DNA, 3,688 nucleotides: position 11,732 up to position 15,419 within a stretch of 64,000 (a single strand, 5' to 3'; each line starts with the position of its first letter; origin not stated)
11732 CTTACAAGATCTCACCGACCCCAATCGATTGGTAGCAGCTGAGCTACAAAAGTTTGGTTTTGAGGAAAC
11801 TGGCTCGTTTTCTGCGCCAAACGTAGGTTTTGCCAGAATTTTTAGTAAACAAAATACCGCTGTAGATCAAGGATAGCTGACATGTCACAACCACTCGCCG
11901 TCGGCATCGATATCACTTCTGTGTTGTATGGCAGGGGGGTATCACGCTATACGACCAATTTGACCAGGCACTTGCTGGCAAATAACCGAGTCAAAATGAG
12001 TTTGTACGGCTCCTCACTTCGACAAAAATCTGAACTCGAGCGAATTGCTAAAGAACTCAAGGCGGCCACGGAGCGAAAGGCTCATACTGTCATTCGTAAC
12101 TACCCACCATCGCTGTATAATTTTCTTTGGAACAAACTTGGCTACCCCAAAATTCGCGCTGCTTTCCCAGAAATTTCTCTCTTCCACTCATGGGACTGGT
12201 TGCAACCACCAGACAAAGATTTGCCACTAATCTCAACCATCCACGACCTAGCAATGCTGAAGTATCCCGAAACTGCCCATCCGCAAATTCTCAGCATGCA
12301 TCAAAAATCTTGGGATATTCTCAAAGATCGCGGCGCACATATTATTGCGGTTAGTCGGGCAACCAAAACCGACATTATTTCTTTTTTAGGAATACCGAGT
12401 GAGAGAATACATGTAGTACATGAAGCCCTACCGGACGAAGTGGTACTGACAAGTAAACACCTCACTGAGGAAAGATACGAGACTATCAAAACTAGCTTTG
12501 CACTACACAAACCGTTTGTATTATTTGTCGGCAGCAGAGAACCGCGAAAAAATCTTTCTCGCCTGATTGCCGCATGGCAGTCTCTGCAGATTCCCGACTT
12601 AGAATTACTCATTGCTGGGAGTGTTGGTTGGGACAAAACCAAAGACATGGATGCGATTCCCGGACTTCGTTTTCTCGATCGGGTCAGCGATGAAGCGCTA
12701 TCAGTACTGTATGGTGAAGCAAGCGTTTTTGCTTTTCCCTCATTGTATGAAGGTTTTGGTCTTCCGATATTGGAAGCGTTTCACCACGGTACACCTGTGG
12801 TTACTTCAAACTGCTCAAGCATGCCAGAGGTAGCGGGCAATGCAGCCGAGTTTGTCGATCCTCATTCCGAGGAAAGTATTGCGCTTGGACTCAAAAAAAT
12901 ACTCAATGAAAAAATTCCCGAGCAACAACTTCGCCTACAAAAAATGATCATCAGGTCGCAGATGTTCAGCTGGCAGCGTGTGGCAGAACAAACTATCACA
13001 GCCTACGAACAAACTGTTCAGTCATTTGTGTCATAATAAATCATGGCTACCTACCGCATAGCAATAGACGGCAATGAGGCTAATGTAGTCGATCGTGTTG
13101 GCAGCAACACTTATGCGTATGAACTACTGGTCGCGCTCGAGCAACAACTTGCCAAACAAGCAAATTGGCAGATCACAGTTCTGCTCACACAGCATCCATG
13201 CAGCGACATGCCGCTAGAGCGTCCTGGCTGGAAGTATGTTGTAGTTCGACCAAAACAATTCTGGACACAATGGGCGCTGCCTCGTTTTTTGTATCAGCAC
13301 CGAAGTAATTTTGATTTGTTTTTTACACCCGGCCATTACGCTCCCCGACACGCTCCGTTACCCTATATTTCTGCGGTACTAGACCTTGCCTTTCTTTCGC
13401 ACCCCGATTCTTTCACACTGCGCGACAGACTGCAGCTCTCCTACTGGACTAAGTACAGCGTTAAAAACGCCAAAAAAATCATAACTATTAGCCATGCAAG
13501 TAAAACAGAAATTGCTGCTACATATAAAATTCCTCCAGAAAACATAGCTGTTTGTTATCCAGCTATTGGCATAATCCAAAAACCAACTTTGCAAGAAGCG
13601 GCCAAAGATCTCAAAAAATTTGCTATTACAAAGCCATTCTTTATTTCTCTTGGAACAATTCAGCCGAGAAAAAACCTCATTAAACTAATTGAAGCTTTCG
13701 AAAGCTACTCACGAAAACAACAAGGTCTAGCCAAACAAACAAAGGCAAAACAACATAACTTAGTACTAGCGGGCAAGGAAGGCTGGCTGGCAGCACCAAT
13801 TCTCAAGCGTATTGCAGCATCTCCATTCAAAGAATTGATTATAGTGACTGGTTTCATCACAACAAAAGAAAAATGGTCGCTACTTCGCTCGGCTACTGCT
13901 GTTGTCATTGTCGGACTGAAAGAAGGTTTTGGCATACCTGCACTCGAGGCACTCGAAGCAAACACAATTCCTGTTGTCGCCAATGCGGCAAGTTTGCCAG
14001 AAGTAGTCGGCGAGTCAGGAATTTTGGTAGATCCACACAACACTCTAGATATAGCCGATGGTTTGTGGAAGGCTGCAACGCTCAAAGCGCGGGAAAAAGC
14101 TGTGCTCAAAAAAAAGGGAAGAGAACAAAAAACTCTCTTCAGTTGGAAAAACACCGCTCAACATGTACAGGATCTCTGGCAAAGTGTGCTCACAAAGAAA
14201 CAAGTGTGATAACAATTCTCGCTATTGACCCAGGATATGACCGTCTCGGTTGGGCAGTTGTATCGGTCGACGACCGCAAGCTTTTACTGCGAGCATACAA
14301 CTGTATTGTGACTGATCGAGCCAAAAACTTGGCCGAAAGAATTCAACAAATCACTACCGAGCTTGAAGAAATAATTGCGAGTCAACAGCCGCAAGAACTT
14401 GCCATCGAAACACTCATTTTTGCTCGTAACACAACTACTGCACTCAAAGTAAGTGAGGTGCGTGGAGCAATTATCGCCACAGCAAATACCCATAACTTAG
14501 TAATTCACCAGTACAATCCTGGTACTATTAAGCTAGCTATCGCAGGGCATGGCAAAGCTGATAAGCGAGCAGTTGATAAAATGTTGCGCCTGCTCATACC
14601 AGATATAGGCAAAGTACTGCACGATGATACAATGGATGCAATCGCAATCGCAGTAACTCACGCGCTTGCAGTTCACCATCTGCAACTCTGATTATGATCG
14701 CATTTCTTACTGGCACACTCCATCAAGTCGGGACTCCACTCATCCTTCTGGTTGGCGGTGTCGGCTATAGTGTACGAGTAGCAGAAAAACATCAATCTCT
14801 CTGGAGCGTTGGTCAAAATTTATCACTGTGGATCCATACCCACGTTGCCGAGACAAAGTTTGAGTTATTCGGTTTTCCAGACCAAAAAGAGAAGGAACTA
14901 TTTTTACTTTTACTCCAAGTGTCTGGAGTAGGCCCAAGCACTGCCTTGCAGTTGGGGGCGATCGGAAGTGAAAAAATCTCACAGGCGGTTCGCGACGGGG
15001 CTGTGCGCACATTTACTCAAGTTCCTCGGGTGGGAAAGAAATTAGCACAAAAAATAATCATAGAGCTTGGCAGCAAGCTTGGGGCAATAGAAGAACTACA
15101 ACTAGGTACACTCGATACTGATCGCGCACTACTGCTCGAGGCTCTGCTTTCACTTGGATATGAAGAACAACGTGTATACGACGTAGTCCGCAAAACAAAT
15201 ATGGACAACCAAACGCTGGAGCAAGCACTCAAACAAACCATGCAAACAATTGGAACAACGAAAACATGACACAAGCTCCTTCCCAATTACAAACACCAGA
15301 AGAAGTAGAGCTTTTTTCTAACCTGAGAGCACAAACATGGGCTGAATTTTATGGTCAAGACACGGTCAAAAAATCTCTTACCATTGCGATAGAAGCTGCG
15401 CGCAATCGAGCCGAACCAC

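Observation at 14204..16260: ruvCAB Holliday-junction resolvasome embedded and translationally coupled inside the glycosylation island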

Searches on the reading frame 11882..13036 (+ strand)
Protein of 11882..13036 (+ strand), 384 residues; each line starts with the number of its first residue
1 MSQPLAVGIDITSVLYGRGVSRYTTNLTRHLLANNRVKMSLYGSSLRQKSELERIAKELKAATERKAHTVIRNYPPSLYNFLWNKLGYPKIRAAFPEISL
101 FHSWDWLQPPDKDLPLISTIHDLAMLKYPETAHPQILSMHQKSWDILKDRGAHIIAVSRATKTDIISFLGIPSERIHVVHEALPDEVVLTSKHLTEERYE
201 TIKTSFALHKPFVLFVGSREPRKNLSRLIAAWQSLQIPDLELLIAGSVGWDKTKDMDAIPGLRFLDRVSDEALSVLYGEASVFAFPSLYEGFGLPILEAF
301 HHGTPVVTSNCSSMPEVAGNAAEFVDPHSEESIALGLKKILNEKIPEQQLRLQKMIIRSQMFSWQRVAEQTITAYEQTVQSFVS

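Call 5: search_protein_families(library=pfam, proteins=[window:11882-13036:+])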
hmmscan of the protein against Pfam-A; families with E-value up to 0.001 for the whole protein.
window:11882-13036:+ (384 aa): 4 families
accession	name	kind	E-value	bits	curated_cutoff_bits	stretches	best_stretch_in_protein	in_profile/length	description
PF00534.26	Glycos_transf_1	-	1.2e-28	100.2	26.4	1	206-350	11-163/172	Glycosyl transferases group 1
PF13692.12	Glyco_trans_1_4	-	5.8e-23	82.2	27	1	211-342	2-141/142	Glycosyl transferases group 1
PF13439.12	Glyco_transf_4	-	1.7e-14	54.7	28.5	1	19-181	3-164/170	Glycosyltransferase Family 4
PF20706.3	GT4-conflict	-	2.8e-06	27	26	1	271-312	273-314/385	Family 4 Glycosyltransferase in conflict systems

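Call 58: search_protein_families(library=ncbifam, proteins=[window:11882-13036:+], max_evalue=0.00001)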
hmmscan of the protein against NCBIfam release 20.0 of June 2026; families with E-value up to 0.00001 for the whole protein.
window:11882-13036:+ (384 aa): 15 families
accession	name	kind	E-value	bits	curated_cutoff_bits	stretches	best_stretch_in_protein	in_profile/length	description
TIGR04047.1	MSMEG_0565_glyc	hypoth_equivalog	1.2e-24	87.1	259.85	1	133-376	125-372/373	MSMEG_0565 family glycosyltransferase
TIGR02149.1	glgA_Coryne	subfamily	6e-20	71.7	302.4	1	151-378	145-390/391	glycogen synthase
NF038295.1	EPS_HpsP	equivalog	2.1e-16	59.9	550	1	186-378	184-387/388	hormogonium polysaccharide biosynthesis glycosyltransferase HpsP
TIGR03449.1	mycothiol_MshA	equivalog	3.3e-16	59.2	462.5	1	106-380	118-405/406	D-inositol-3-phosphate glycosyltransferase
TIGR04157.1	glyco_rSAM_CFB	subfamily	5e-16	58.7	400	1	98-320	119-341/406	TIGR04157 family glycosyltransferase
NF053787.1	GlcN_PG_synth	equivalog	5.7e-11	41.8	480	1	200-378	185-359/361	N-acetylglucosaminyl phosphatidylglycerol synthase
NF050063.1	ProtGlycPglJ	equivalog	1.6e-09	37.4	500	1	146-372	140-360/363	N-acetylgalactosamine-N,N'-diacetylbacillosaminyl-diphospho-undecaprenol 4-alpha-N-acetylgalactosaminyltransferase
TIGR03999.1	thiol_BshA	equivalog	5.5e-09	35.4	273.7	1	151-378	145-373/375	N-acetyl-alpha-D-glucosaminyl L-malate synthase BshA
NF047684.1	TeichurnBiosyTuaC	equivalog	9.6e-09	34.6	550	1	152-379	166-390/391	teichuronic acid biosynthesis protein TuaC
TIGR03088.1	stp2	hypoth_equivalog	1.7e-08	33.9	409.05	1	155-378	141-373/374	TIGR03088 family PEP-CTERM/XrtA system glycosyltransferase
TIGR02468.1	sucrsPsyn_pln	equivalog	1.5e-07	29.6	1143.95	1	281-366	573-659/1051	sucrose-phosphate synthase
NF041010.1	glycosy_Agl16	equivalog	2e-07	30.2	575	1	149-377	132-350/352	glycosylation protein Agl16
NF046085.1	XrtY_assoc_Gly1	equivalog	1.8e-06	27.1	400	1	152-379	162-385/387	XrtY-associated glycosyltransferase XYAG1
NF041876.1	EPS_EpsE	equivalog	2.9e-06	26.8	400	1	262-349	278-367/389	exopolysaccharide biosynthesis GT4 family glycosyltransferase EpsE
NF038229.1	Glyco4_Geo_Pelo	equivalog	7.1e-06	25.3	400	1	155-311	114-269/338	GPMC system family 4 glycosyltransferase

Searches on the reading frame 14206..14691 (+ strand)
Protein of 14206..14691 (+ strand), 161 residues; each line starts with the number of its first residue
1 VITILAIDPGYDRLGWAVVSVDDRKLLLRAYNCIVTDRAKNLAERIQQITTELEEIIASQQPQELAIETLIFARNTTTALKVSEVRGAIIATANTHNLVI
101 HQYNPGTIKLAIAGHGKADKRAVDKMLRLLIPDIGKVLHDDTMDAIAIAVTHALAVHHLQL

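Call 5: search_protein_families(library=pfam, proteins=[window:14206-14691:+])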
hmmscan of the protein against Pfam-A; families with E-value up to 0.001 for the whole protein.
window:14206-14691:+ (161 aa): 1 family
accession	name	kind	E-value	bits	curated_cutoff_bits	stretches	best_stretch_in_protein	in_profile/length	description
PF02075.23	RuvC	-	5e-34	117.8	22.2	1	4-152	1-148/148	Crossover junction endodeoxyribonuclease RuvC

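Call 30: search_solved_structures(query=window:14206-14691:+, show_alignments=2)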
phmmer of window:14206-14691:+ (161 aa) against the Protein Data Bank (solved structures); distinct sequences matched with E-value up to 0.001: 7.
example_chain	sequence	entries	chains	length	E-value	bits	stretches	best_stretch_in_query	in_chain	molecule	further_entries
6lw3_A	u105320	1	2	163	4.7e-19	72.1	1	2-153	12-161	Crossover junction endodeoxyribonuclease RuvC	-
1hjr_A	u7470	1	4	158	6e-19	71.7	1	4-153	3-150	HOLLIDAY JUNCTION RESOLVASE (RUVC)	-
7w8d_A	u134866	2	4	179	3.5e-18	69.3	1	3-153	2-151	Crossover junction endodeoxyribonuclease RuvC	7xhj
6s16_A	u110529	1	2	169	3.5e-16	62.8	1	3-154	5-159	Crossover junction endodeoxyribonuclease RuvC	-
4ep4_A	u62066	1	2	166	3.7e-16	62.7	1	4-154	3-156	Crossover junction endodeoxyribonuclease RuvC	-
4ld0_A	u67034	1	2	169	9.2e-16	61.4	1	3-154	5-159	Crossover junction endodeoxyribonuclease RuvC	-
4ep5_A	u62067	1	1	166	1.8e-15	60.5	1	4-154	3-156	Crossover junction endodeoxyribonuclease RuvC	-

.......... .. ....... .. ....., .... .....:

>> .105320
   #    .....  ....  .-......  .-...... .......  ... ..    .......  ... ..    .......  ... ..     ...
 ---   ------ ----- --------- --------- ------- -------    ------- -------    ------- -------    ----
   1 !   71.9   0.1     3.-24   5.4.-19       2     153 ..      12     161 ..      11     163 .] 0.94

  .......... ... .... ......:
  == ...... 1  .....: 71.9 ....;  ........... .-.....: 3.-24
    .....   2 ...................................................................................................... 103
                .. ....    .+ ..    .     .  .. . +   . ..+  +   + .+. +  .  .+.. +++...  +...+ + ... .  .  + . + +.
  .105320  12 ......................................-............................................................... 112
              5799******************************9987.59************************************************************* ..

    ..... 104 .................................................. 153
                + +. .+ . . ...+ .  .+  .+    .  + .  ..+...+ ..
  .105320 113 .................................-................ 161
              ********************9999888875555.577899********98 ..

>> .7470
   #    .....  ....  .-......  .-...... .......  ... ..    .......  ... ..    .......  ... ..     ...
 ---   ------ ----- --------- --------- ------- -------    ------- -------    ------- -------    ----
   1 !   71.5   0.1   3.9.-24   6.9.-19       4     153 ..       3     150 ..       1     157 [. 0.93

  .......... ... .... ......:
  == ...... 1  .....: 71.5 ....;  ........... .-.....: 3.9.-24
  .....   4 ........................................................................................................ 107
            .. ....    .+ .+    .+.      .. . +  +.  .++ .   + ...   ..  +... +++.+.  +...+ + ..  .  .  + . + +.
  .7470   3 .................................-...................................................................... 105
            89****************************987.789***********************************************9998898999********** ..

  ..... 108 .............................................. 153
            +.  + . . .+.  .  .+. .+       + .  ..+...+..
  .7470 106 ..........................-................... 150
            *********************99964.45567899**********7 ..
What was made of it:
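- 14206..14691 (+): ruvC, Holliday-junction resolvase (161 aa). D8, E68, D141 and D144 align with E. coli D7, E66, D138 and D141 (call 30).
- On RuvC (TIGR00228 / PF02075): D8, E68, D141 and D144 align with these residues in 1HJR (call 30)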

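Call 58: search_protein_families(library=ncbifam, proteins=[window:14206-14691:+], max_evalue=0.00001)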
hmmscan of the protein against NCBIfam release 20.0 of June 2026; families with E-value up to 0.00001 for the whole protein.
window:14206-14691:+ (161 aa): 2 families
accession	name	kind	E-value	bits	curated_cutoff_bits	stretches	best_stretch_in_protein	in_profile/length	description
NF000711.0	PRK00039.2-1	equivalog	7.7e-40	136.4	163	1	3-155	2-154/161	crossover junction endodeoxyribonuclease RuvC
TIGR00228.1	ruvC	equivalog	3.8e-30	104.9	100.65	1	4-157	1-152/156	crossover junction endodeoxyribonuclease RuvC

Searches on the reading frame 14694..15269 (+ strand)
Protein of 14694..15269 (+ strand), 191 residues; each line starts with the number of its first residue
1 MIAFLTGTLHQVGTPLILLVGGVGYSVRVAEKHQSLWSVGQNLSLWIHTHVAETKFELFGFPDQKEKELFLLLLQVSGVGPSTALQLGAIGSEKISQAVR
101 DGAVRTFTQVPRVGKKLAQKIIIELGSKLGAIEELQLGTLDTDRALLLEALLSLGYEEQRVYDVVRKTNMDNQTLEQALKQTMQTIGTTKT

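Call 5: search_protein_families(library=pfam, proteins=[window:14694-15269:+])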
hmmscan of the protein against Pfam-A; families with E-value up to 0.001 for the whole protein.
window:14694-15269:+ (191 aa): 2 families
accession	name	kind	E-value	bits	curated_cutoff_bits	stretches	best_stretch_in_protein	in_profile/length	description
PF01330.27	RuvA_N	-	2.2e-12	47.3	23.6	1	1-60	1-61/61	RuvA N terminal domain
PF14520.12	HHH_5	-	4.6e-12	46.7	27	1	70-125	1-55/57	Helix-hairpin-helix domain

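Call 32: search_solved_structures(query=window:14694-15269:+, show_alignments=1)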
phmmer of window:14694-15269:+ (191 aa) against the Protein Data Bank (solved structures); distinct sequences matched with E-value up to 0.001: 11.
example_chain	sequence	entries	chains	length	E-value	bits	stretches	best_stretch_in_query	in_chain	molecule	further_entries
2h5x_A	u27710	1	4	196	6.5e-20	74.9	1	1-188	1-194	Holliday junction ATP-dependent DNA helicase ruvA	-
2ztc_A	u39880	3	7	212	8.5e-20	74.5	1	1-188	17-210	Holliday junction ATP-dependent DNA helicase ruvA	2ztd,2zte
7x7q_A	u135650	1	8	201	4.8e-19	72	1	1-181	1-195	Holliday junction ATP-dependent DNA helicase RuvA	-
1ixr_A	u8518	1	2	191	3.1e-18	69.4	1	2-167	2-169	Holliday junction DNA helicase ruvA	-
7oa5_A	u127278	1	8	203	3.8e-18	69.1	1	16-163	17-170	Holliday junction ATP-dependent DNA helicase RuvA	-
7x5a_A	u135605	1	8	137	4.7e-18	68.8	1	1-131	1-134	Holliday junction ATP-dependent DNA helicase RuvA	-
8gh8_A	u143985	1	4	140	2e-17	66.8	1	1-129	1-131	Holliday junction branch migration complex subunit RuvA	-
1bdx_A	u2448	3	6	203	2.1e-15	60.2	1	1-132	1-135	HOLLIDAY JUNCTION DNA HELICASE RUVA | RUVA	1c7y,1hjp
1cuk_A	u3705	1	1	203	6.1e-15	58.7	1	1-132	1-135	RUVA PROTEIN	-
1d8l_A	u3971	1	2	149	1.2e-14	57.7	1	1-129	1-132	PROTEIN (HOLLIDAY JUNCTION DNA HELICASE RUVA)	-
7pbu_A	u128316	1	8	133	2.1e-13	53.7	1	4-127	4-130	Holliday junction ATP-dependent DNA helicase RuvA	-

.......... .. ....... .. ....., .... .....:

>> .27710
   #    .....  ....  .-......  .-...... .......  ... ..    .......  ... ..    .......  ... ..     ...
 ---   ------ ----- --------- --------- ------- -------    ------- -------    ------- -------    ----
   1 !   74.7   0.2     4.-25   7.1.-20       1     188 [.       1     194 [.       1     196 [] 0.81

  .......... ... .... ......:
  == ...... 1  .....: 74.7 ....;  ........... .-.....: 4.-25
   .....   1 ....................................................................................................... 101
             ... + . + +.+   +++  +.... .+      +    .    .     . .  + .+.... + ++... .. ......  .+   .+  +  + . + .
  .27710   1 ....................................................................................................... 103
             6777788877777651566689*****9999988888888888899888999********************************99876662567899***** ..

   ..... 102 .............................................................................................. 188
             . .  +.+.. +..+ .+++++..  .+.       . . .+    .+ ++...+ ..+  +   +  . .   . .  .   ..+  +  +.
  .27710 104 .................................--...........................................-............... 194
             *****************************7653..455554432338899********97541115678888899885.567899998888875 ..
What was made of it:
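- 14694..15269 (+): ruvA (191 aa), separated from the ruvC stop by 2 nt. Aligns over residues 1-188 with M. tuberculosis RuvA 2H5X, including domain III (call 32).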

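Call 58: search_protein_families(library=ncbifam, proteins=[window:14694-15269:+], max_evalue=0.00001)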
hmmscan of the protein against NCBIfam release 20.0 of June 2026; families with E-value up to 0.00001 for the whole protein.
window:14694-15269:+ (191 aa): 2 families
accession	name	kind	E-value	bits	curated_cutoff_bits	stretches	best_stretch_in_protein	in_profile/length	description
TIGR00084.2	ruvA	equivalog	1e-42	146.1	85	1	1-183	1-201/202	Holliday junction branch migration protein RuvA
NF011194.0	PRK14600.1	equivalog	2.9e-26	92.3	180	1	1-186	1-186/188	Holliday junction branch migration protein RuvA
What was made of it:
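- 14694..15269 (+): TIGR00084 146.1 versus cut-off 85 (call 58).
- On RuvA (TIGR00084): 146.1 bits versus 85 (call 58); RuvA_N and HHH_5 (call 5); alignment of residues 1-188 with 2H5X residues 1-194, including the C-terminal domain (call 32)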
